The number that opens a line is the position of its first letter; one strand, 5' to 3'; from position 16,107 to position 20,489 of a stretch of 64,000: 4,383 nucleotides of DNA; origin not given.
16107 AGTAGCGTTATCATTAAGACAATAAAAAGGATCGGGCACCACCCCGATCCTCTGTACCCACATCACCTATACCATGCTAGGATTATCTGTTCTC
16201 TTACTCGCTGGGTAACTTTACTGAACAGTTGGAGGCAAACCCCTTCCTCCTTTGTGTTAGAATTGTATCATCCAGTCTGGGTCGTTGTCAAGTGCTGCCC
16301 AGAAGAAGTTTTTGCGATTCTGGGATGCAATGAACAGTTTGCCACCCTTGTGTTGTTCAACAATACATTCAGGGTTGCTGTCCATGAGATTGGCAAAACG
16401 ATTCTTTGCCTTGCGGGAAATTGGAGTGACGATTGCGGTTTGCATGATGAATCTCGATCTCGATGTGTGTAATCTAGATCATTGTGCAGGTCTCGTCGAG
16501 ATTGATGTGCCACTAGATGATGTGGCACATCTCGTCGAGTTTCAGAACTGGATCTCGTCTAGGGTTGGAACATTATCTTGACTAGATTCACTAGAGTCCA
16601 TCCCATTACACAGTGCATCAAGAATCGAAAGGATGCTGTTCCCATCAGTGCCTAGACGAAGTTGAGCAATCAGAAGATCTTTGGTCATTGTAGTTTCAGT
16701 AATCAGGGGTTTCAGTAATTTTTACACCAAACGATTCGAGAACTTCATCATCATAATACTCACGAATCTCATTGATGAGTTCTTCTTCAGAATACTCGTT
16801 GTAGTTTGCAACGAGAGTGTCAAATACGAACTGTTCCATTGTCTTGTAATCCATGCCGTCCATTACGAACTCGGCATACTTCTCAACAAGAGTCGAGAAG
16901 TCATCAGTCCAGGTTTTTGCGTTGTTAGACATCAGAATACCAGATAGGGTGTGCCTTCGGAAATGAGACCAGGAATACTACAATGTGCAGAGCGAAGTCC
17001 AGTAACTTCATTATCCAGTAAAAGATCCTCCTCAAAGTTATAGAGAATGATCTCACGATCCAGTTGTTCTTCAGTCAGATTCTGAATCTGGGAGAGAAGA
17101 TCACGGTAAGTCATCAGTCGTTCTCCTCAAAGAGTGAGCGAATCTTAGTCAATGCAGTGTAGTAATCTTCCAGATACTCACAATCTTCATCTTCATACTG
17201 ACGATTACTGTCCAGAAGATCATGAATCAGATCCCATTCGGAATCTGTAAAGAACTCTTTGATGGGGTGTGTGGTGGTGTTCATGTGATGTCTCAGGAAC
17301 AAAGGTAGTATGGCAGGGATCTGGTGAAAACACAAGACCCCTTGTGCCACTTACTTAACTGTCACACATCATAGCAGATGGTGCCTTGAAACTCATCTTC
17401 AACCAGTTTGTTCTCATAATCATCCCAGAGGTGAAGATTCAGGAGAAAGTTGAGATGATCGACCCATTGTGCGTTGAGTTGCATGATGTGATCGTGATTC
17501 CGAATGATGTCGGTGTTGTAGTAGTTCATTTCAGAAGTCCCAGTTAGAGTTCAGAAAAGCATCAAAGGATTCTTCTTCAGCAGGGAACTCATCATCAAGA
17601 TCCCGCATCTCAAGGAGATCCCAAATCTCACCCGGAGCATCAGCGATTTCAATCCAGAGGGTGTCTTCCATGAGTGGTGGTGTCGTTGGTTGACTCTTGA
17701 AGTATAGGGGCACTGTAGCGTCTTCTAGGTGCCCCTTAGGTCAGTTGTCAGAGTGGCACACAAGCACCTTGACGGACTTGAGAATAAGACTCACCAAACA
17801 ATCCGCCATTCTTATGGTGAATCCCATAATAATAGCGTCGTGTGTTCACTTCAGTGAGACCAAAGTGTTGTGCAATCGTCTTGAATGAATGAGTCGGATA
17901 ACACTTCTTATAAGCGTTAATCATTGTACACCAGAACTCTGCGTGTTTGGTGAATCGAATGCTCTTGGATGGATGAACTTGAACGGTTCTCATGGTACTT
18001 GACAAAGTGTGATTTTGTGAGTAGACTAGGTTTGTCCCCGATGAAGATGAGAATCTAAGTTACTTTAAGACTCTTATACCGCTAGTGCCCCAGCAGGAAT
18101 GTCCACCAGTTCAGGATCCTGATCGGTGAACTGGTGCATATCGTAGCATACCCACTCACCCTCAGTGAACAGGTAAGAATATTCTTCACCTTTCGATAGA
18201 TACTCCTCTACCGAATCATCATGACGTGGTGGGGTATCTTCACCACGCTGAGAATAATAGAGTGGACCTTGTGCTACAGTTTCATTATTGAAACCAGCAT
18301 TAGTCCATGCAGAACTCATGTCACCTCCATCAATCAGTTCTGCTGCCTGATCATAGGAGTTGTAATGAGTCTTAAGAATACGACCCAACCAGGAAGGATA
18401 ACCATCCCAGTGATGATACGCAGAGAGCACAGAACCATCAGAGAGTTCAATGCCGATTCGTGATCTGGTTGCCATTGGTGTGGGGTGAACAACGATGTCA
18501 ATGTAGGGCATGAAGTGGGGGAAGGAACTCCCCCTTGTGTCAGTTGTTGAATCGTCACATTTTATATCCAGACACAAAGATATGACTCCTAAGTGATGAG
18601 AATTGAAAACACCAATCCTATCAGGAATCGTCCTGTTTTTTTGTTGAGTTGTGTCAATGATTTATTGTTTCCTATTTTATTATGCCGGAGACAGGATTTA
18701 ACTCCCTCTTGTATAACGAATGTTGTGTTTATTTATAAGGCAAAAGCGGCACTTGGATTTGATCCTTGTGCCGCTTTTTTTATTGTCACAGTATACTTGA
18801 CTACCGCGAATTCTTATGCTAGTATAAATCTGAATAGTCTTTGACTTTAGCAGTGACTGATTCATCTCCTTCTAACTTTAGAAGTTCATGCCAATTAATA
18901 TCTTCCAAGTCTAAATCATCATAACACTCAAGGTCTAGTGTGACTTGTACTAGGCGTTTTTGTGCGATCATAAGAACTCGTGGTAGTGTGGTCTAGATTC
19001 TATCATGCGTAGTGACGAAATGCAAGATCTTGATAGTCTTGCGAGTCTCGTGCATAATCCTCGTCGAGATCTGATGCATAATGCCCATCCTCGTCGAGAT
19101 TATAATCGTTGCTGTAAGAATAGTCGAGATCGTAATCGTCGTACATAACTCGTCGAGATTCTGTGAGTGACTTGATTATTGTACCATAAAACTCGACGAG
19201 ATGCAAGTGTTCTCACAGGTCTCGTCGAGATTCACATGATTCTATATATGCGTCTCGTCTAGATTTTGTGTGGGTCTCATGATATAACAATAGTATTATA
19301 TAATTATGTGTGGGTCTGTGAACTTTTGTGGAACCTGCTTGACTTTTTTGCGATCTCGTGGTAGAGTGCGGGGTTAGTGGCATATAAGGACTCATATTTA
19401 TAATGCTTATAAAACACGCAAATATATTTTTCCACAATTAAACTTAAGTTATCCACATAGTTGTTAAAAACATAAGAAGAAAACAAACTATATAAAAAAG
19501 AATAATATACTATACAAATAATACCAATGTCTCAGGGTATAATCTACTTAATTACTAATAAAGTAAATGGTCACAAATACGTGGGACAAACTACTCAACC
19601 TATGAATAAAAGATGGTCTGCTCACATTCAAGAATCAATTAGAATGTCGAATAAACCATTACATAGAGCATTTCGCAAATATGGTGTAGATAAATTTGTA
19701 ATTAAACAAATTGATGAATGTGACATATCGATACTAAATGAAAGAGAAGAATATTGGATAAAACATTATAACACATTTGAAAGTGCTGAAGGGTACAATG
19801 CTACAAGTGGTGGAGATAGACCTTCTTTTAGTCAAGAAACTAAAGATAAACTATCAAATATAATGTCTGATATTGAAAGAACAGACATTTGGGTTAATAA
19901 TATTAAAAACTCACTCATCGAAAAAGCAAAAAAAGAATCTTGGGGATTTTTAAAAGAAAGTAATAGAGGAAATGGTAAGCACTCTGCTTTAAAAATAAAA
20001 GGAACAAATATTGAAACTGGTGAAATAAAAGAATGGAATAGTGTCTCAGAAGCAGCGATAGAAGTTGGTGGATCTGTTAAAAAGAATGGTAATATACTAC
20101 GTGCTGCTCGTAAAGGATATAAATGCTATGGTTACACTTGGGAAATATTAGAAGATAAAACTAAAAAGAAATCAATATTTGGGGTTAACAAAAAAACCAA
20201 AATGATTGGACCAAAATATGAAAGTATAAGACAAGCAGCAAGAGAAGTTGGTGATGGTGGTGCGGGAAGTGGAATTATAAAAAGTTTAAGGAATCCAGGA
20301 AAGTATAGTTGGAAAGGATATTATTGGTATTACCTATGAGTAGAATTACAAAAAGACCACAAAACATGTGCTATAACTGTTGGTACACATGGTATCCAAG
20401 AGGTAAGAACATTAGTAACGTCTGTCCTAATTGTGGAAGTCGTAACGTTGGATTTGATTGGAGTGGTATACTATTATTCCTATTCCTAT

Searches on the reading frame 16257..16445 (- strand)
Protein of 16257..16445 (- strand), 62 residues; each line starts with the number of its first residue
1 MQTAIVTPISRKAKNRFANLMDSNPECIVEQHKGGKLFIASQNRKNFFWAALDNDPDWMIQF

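Call 59: search_protein_families(library=pfam, proteins=[window:16257-16445:-], max_evalue=0.05)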
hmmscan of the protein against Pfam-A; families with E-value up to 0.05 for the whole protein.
window:16257-16445:- (62 aa): 0 families

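Call 65: find_homologous_proteins(query=window:16257-16445:-, max_evalue=0.001)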
Query window:16257-16445:- (62 aa): 74 proteins with E <= 0.001 among 75 candidates.
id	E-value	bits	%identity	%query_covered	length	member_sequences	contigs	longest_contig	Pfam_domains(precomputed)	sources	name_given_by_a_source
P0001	6.1e-33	129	90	100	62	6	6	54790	-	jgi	jgi:hypothetical protein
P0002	1.9e-30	121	87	100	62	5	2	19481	-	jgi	jgi:hypothetical protein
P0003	2.0e-30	121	87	100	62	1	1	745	-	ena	-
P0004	1.2e-29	118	84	100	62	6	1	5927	-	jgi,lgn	jgi:hypothetical protein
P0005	1.3e-29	118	84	100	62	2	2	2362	-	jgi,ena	jgi:hypothetical protein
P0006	5.6e-26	107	73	100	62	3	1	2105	-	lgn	-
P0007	8.4e-25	103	71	100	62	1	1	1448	-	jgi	jgi:hypothetical protein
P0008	1.1e-24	103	71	100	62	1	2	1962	-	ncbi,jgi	jgi:hypothetical protein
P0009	5.1e-24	101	68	100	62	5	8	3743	-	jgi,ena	jgi:predicted nucleic acid-binding Zn finger protein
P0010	1.7e-23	99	68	100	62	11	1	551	-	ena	-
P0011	3.2e-23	98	69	100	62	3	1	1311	-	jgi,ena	-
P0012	4.0e-23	98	66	100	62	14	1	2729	-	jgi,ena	jgi:predicted nucleic acid-binding Zn finger protein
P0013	1.0e-22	96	69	100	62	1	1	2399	-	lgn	-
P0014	1.2e-22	96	68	100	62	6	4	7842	-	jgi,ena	jgi:predicted nucleic acid-binding Zn finger protein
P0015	1.4e-22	96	68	100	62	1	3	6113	-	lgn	-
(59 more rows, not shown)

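Call 70: predict_structure(alignment_id=A4)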
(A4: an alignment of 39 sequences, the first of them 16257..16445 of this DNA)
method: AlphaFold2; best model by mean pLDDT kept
length: 62 residues; sequences in the alignment: 39
mean_pLDDT: 92.2   pTM: 0.70
mean pLDDT of the five models: 92.2, 89.3, 89.1, 88.7, 88.4
residues with pLDDT >= 90: 50; 70-90: 12; 50-70: 0; < 50: 0
segments of 3 or more residues with pLDDT < 50: none
pLDDT, mean of each block of 10 residues (from residue 1): 91 92 92 93 92 93 92
secondary structure, 60 per line:
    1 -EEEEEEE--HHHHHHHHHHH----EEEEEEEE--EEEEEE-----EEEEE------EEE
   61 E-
elements in order: E2-8 H11-21 E26-33 E36-41 E47-51 E58-61

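Call 83: search_protein_families(library=ncbifam, proteins=[window:16257-16445:-], max_evalue=1)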
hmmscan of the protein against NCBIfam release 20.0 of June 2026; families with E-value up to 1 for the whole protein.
window:16257-16445:- (62 aa): 0 families

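Call 96: search_dna_similar(query=window:16260-16445:-, collection=phages, mode=protein, max_rows=60, max_evalue=0.01)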
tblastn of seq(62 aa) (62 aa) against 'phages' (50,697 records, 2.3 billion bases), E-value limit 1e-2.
Records with a match: 15; places in all: 17; records where one place covers at least 80% of the query: 15.
Best place of each record, by identity: 60-80% 4; <60% 11.
By first word of the organism name: Synechococcus 15.
By host as written in the record: Synechococcus sp. MW02 4; Synechococcus sp. KCZYC6 2; Synechococcus str. WH8109 2; Synechococcus sp. WH8017 2; Synechococcus sp. CB0101 1; Synechococcus sp. 1; Synechococcus sp. MIT S9220 1; Synechococcus sp. WH7803 1; and 1 more.
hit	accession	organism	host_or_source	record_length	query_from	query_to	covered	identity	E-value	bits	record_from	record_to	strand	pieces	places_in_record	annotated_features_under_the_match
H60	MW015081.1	Synechococcus phage S-SRM01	Synechococcus sp. KCZYC6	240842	1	62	100%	71.0%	6e-23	95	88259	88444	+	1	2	hypothetical protein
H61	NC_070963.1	Synechococcus phage S-SRM01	Synechococcus sp. KCZYC6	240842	1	62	100%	71.0%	6e-23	95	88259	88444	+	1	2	hypothetical protein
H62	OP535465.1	Synechococcus phage S-CREM1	Synechococcus sp. CB0101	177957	2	51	81%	62.0%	7e-14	69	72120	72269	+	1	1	hypothetical protein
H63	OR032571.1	Synechococcus phage DSL-LC02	Synechococcus sp.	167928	1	51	82%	60.8%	2e-12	64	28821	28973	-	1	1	hypothetical protein (x2)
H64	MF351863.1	Synechococcus phage Bellamy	Synechococcus str. WH8109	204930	6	60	89%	50.9%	1e-9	57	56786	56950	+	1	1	58: hypothetical protein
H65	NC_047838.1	Synechococcus phage Bellamy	Synechococcus str. WH8109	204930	6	60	89%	50.9%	1e-9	57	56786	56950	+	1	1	58: hypothetical protein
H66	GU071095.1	Synechococcus phage S-SM2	Synechococcus sp. WH8017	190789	6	60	89%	50.9%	1e-9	57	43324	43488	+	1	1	hypothetical protein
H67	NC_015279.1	Synechococcus phage S-SM2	Synechococcus sp. WH8017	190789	6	60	89%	50.9%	1e-9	57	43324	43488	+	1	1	hypothetical protein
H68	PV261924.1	Synechococcus phage RN05-S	Synechococcus sp. MW02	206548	6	60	89%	49.1%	5e-9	55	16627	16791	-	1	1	hypothetical protein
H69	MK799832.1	Synechococcus phage S-B05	Synechococcus sp. MW02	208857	6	60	89%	49.1%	5e-9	55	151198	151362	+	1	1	hypothetical protein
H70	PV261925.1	Synechococcus phage RB11-B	Synechococcus sp. MW02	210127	6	60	89%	49.1%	5e-9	55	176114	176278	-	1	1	hypothetical protein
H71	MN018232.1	Synechococcus phage S-B43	Synechococcus sp. MW02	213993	6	60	89%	49.1%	5e-9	55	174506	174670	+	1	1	hypothetical protein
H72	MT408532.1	Synechococcus phage SynMITS9220M01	Synechococcus sp. MIT S9220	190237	6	60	89%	48.2%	5e-9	55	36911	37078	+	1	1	hypothetical protein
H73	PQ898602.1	Synechococcus phage S-SCSM2R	Synechococcus sp. WH7803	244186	6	61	90%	45.0%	1e-6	48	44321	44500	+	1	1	hypothetical protein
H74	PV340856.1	Synechococcus phage Sf-FS3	Synechococcus sp. WH8102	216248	6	61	90%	44.3%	2e-6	48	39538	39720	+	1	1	hypothetical protein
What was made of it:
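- Tried and rejected: It is present in array-less S-SM2 and not found (tblastn, E <= 0.01) in array-bearing S-T4 and S-SKS1 (call 96).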

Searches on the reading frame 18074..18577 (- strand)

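Call 16: search_protein_families(library=pfam, proteins=[window:18074-18577:-], max_evalue=0.01)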
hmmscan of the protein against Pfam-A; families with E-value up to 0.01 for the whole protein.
window:18074-18577:- (167 aa): 0 families

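Call 17: search_protein_families(library=phrogs, proteins=[window:18074-18577:-], max_evalue=0.001)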
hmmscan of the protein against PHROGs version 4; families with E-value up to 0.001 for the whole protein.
window:18074-18577:- (167 aa): 3 families
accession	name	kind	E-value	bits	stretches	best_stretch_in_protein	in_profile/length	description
phrog_1987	-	unknown function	1.2e-44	152.8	1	35-153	1-123/128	-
phrog_23089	-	unknown function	3.7e-12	47.4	1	35-149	1-117/239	-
phrog_25001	-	unknown function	0.00056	21.3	0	35-70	1-36/98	-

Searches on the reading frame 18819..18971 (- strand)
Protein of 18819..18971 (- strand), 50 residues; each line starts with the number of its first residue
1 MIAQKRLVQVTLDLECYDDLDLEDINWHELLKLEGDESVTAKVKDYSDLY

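Call 42: find_related_loci(query=A3, collection=viral_contigs, flank=3000)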
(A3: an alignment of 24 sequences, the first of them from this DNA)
Query A3 (50 aa) in viral_contigs; peptide patterns used: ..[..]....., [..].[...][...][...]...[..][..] (x = any residue, [..] = any of these).
579 stretches matched a pattern; 516 encode a relative of the query (tblastn E <= 1e-3); the best 80 are kept; 80 distinct loci.
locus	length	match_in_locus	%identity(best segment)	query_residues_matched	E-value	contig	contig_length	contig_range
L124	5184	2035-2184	92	1-50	2e-26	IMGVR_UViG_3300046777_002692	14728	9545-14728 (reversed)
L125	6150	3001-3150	76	1-50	5e-22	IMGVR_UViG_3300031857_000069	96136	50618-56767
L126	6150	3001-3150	76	1-50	5e-22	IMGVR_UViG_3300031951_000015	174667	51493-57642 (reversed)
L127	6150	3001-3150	78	1-50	7e-22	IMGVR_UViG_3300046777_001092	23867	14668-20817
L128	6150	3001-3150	70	1-50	2e-20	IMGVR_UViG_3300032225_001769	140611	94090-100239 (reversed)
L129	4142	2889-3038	70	1-50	5e-20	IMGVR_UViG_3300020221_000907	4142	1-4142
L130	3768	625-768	73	3-50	7e-20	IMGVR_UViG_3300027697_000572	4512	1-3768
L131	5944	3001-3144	73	3-50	7e-20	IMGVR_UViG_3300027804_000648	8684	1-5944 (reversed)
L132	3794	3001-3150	68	1-50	7e-20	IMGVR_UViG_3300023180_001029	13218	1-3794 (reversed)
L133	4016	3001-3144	71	3-50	1e-19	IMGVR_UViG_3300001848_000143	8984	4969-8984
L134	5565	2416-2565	70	1-50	1e-19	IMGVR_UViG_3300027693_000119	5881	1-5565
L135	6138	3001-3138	70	1-46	1e-19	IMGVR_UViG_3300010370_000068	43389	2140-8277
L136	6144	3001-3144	71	3-50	2e-19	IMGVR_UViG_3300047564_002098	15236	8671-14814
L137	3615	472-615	71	3-50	2e-19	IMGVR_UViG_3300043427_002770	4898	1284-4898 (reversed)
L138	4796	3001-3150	68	1-50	2e-19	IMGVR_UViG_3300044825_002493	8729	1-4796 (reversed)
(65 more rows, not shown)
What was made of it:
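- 18819..18971 (-): p50, the second gene of the unit controlled by cluster C. It was used as a motif-independent anchor. 516 viral contigs encode a relative (call 42).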

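Call 48: search_dna_similar(query=window:18822-18971:-, collection=phages, mode=protein, max_rows=60, max_evalue=0.001, rows=spread)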
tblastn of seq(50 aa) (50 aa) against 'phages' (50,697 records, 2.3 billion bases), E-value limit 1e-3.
Records with a match: 2; places in all: 2; records where one place covers at least 80% of the query: 2.
Best place of each record, by identity: 60-80% 2.
By first word of the organism name: Synechococcus 2.
By host as written in the record: Synechococcus sp. KCZYC6 2.
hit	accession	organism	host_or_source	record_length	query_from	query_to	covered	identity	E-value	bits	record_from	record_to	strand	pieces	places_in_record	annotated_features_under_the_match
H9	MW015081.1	Synechococcus phage S-SRM01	Synechococcus sp. KCZYC6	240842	1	45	90%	66.7%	2e-4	42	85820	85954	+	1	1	hypothetical protein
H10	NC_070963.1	Synechococcus phage S-SRM01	Synechococcus sp. KCZYC6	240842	1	45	90%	66.7%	2e-4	42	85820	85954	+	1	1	hypothetical protein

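Call 59: search_protein_families(library=pfam, proteins=[window:18819-18971:-], max_evalue=0.05)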
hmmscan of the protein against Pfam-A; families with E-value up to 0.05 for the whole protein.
window:18819-18971:- (50 aa): 1 family
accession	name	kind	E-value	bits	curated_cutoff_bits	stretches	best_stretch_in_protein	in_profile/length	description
PF21743.3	PTM_DIR17_Tudor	-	0.026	14.7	27.2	1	17-32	31-46/48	PTM/DIR17-like, Tudor domain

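Call 72: find_homologous_proteins(query=window:18819-18971:-, max_evalue=0.001)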
Query window:18819-18971:- (50 aa): 91 proteins with E <= 0.001 among 92 candidates.
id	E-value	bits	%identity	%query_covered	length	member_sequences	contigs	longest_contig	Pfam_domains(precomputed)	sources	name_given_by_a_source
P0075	6.9e-25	102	100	100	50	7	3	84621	-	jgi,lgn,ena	jgi:hypothetical protein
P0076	1.3e-18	83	80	100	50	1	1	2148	-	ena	-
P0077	3.0e-18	82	76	100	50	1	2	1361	-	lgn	-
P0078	3.8e-18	81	78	100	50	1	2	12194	-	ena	-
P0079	6.0e-18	81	76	100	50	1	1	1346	-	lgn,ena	-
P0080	7.6e-18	80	76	100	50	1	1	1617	-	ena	-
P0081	1.2e-17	80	76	100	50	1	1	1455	-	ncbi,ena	-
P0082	1.7e-17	79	76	100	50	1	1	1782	-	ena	-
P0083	2.1e-17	79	76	100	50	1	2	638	-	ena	-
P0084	2.3e-17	79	76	100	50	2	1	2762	-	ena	-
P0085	3.2e-17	78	72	100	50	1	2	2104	-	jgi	jgi:hypothetical protein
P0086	3.3e-17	78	78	100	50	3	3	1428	-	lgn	-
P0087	3.6e-17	78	76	100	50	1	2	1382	-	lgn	-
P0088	4.3e-17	78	76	100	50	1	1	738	-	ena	-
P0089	4.4e-17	78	74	100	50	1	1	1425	-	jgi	jgi:hypothetical protein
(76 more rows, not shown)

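Call 79: predict_structure(alignment_id=A5)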
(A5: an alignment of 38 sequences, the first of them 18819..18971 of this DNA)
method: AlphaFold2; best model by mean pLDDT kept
length: 50 residues; sequences in the alignment: 38
mean_pLDDT: 79.3   pTM: 0.48
mean pLDDT of the five models: 79.3, 78.9, 77.0, 76.2, 72.1
residues with pLDDT >= 90: 0; 70-90: 42; 50-70: 6; < 50: 2
segments of 3 or more residues with pLDDT < 50: none
pLDDT, mean of each block of 10 residues (from residue 1): 72 82 84 87 71
secondary structure, 60 per line:
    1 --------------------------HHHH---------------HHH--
elements in order: H27-30
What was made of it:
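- Closest known: Ribbon-helix-helix repeat arrays: omega of pSM19035, ParR/parC, CopG. Different: The p50 model shows no RHH secondary structure (call 79).
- Tried and rejected: The model has pLDDT 79, almost no regular secondary structure and no two-helix pattern (call 79).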

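Call 83: search_protein_families(library=ncbifam, proteins=[window:18819-18971:-], max_evalue=1)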
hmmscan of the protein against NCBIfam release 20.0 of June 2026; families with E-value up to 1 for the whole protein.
window:18819-18971:- (50 aa): 0 families

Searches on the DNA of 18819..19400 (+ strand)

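Call 28: search_dna_similar(query=window:18819-19400:+, collection=phages, mode=distant, max_rows=40, max_evalue=0.001)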
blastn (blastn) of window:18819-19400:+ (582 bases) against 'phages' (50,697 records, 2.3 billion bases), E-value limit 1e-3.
Records with a match: 6; places in all: 8; records where one place covers at least 80% of the query: 0.
Best place of each record, by identity: 60-80% 6.
By first word of the organism name: Synechococcus 6.
By host as written in the record: Synechococcus sp. KCZYC6 2; Synechococcus sp. WH 7803 2; Synechococcus sp. WH7803 2.
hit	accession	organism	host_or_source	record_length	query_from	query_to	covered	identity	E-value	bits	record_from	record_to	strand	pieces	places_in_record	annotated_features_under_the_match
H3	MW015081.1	Synechococcus phage S-SRM01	Synechococcus sp. KCZYC6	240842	44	457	71%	77.0%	1e-79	302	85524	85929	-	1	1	hypothetical protein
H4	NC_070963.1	Synechococcus phage S-SRM01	Synechococcus sp. KCZYC6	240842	44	457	71%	77.0%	1e-79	302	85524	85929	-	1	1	hypothetical protein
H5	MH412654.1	Synechococcus phage S-T4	Synechococcus sp. WH 7803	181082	179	368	33%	71.5%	1e-10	73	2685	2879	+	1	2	none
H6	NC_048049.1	Synechococcus phage S-T4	Synechococcus sp. WH 7803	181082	179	368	33%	71.5%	1e-10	73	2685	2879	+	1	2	none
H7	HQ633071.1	Synechococcus phage S-SKS1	Synechococcus sp. WH7803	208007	68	148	14%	77.8%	1e-8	66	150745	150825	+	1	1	hypothetical protein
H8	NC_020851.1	Synechococcus phage S-SKS1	Synechococcus sp. WH7803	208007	68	148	14%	77.8%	1e-8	66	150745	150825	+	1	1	hypothetical protein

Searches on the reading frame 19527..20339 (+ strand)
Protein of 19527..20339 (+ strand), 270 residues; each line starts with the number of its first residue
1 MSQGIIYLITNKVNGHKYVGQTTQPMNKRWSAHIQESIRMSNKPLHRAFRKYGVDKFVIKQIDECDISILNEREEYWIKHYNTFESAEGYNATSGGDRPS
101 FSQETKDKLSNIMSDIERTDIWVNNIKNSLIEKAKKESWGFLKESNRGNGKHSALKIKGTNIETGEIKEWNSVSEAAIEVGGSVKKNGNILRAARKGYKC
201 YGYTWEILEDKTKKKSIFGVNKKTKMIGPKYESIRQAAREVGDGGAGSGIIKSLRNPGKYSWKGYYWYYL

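Call 16: search_protein_families(library=pfam, proteins=[window:19527-20339:+], max_evalue=0.01)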
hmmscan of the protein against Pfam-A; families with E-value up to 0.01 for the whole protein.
window:19527-20339:+ (270 aa): 3 families
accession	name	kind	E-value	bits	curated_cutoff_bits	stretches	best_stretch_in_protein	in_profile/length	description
PF01541.30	GIY-YIG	-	5.5e-13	49.5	22.6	1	4-83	2-74/78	GIY-YIG catalytic domain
PF07453.19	NUMOD1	-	0.00012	22.6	22.8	0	221-242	9-27/37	NUMOD1 domain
PF22083.2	I-HmuI_NUMOD-like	-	0.0025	17.8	27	0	164-182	6-24/46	DNA endonuclease I-HmuI-like, NUMOD-like domain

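Call 17: search_protein_families(library=phrogs, proteins=[window:19527-20339:+], max_evalue=0.001)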
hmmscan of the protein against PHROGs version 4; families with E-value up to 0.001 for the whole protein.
window:19527-20339:+ (270 aa): 9 families
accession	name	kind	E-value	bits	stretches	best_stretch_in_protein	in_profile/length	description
phrog_3404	-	DNA, RNA and nucleotide metabolism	4.9e-30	106.1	2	132-269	101-230/235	HNH endonuclease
phrog_314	-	DNA, RNA and nucleotide metabolism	2.7e-27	97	1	1-216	176-396/574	homing endonuclease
phrog_7168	-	DNA, RNA and nucleotide metabolism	2e-25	90.8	1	4-167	2-174/284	homing endonuclease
phrog_5123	-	DNA, RNA and nucleotide metabolism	1.8e-18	67.9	1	6-111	4-108/152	homing endonuclease with GIY-YIG motif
phrog_19446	-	DNA, RNA and nucleotide metabolism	6.3e-16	59.6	1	4-127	2-123/254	homing endonuclease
phrog_20162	-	DNA, RNA and nucleotide metabolism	1.2e-05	26.6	1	140-211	30-85/88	HNH endonuclease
phrog_1310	-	unknown function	0.0002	22.8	1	127-177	41-90/125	-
phrog_3855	-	DNA, RNA and nucleotide metabolism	0.0006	21.2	0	154-212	5-61/115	HTH DNA binding protein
phrog_20015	-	DNA, RNA and nucleotide metabolism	0.00096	20.3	0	5-39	4-38/46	endonuclease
